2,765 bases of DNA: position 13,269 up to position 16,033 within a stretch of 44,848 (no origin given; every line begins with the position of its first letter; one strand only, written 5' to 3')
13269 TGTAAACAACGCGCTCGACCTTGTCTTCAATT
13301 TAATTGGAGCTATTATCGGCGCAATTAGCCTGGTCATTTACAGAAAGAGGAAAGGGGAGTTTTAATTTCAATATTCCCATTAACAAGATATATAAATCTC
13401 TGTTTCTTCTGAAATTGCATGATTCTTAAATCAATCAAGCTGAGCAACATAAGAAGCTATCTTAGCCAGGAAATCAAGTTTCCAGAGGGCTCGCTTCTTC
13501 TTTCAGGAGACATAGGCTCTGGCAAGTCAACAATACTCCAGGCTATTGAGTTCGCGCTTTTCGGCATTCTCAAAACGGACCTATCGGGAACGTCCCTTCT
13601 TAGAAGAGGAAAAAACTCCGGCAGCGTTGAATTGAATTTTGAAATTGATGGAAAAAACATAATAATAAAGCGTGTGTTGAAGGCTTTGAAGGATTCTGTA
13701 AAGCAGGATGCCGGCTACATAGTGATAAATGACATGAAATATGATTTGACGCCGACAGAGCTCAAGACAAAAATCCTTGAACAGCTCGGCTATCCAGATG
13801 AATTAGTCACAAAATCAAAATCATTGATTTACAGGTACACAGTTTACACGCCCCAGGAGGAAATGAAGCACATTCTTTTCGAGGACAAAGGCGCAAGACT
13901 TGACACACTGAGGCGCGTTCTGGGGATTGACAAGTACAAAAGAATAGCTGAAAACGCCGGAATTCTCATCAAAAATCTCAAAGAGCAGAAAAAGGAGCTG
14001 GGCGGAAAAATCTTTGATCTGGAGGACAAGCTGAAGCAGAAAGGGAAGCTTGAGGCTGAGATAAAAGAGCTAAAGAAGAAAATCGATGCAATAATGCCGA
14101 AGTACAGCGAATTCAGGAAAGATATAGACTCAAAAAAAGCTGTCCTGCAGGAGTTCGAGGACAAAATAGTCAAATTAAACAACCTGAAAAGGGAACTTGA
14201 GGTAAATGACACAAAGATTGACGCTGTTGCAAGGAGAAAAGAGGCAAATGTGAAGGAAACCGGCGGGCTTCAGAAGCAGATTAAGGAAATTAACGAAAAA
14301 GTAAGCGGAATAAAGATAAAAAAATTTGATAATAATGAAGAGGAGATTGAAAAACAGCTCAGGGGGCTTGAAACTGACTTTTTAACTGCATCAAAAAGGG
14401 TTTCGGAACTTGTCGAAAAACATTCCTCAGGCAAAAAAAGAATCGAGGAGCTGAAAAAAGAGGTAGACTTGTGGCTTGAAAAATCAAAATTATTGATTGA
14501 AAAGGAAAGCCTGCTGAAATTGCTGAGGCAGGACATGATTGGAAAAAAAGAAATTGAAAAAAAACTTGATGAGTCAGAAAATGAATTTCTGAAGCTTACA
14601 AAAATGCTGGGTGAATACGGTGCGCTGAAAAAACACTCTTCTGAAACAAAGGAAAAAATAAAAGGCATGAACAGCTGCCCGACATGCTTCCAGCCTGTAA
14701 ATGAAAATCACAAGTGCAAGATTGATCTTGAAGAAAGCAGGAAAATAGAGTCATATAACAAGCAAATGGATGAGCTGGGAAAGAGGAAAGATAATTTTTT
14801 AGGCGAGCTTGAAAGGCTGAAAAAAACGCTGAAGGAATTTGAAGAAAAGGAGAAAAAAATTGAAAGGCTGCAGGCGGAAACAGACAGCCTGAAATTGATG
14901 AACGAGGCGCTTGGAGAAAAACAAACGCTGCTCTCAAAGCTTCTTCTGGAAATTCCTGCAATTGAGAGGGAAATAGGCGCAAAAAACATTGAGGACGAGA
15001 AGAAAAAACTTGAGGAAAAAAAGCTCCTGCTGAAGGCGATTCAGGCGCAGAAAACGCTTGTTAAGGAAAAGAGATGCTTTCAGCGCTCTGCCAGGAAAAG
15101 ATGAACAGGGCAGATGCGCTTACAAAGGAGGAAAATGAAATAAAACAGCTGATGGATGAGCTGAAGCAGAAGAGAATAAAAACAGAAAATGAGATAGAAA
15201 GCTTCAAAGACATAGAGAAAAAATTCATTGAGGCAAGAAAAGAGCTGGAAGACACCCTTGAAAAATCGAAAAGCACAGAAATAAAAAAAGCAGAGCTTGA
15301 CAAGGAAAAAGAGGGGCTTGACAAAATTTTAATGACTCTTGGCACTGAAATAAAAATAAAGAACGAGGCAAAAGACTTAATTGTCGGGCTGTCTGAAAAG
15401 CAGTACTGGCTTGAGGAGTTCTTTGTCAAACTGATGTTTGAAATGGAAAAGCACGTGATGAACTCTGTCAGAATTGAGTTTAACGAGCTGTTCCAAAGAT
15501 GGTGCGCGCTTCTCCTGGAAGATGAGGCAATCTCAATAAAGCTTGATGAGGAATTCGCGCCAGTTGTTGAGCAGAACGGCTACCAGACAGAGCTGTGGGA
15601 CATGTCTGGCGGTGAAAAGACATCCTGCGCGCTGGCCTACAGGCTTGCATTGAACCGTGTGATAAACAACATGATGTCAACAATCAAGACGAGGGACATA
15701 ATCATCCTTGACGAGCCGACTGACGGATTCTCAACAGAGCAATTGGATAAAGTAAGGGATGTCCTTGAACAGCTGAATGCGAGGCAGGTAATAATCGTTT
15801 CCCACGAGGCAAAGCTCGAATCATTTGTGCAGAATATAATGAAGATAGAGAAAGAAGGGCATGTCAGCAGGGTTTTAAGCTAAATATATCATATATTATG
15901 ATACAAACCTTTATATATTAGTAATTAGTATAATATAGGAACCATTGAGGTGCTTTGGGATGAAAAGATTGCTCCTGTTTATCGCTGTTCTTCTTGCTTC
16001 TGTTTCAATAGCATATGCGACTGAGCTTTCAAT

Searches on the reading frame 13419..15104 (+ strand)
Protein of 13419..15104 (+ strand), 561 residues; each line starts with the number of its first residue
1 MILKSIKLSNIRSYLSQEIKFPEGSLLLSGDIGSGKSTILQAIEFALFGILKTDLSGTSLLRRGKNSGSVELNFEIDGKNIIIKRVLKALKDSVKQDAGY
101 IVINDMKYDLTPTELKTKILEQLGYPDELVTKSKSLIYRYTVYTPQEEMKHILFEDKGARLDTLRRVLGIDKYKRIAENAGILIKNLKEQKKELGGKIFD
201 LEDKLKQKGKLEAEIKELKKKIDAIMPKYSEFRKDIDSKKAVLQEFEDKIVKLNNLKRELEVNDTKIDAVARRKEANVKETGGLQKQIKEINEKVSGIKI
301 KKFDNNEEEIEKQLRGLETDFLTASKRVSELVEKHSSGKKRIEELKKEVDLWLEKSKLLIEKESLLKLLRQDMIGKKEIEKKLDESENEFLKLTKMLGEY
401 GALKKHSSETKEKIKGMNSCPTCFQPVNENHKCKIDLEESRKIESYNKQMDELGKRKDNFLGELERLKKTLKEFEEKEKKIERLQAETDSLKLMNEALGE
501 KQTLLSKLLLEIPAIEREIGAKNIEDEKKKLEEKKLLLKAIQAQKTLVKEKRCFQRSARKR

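Call 38: search_protein_families(library=pfam, proteins=[window:13419-15104:+], max_evalue=0.001)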
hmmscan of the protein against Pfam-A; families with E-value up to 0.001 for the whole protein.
window:13419-15104:+ (561 aa): 4 families
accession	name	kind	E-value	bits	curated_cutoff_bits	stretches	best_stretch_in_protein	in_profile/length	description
PF13476.12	AAA_23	-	6e-16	60.1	27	1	5-222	1-200/201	AAA domain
PF13555.12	AAA_29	-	1.8e-07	31.2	27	1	3-49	1-48/61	P-loop containing region of AAA domain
PF02463.25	SMC_N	-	8e-06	25.9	40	1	3-80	2-89/220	RecF/RecN/SMC N terminal domain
PF13175.12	AAA_15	-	4.2e-05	23.8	32.1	1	1-315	1-292/374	AAA ATPase domain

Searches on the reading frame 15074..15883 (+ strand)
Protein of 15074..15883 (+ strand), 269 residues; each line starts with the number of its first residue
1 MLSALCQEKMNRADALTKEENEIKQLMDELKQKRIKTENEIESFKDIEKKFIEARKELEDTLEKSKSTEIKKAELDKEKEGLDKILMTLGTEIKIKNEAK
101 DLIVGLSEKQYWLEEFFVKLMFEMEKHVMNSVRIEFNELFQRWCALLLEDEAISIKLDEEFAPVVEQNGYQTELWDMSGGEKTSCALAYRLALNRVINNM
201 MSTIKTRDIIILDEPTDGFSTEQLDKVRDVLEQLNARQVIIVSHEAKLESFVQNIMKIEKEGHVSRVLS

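Call 38: search_protein_families(library=pfam, proteins=[window:15074-15883:+], max_evalue=0.001)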
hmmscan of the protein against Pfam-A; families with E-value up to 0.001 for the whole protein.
window:15074-15883:+ (269 aa): 3 families
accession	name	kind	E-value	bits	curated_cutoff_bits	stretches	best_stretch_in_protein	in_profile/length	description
PF02463.25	SMC_N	-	8.5e-08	32.3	40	1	21-261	59-215/220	RecF/RecN/SMC N terminal domain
PF13304.12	AAA_21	-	1.7e-05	25.5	27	1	160-246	221-300/304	AAA domain, putative AbiEii toxin, Type IV TA system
PF13558.12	SbcC_Walker_B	-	0.00038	21.1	27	1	172-232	28-89/90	SbcC/RAD50-like, Walker B motif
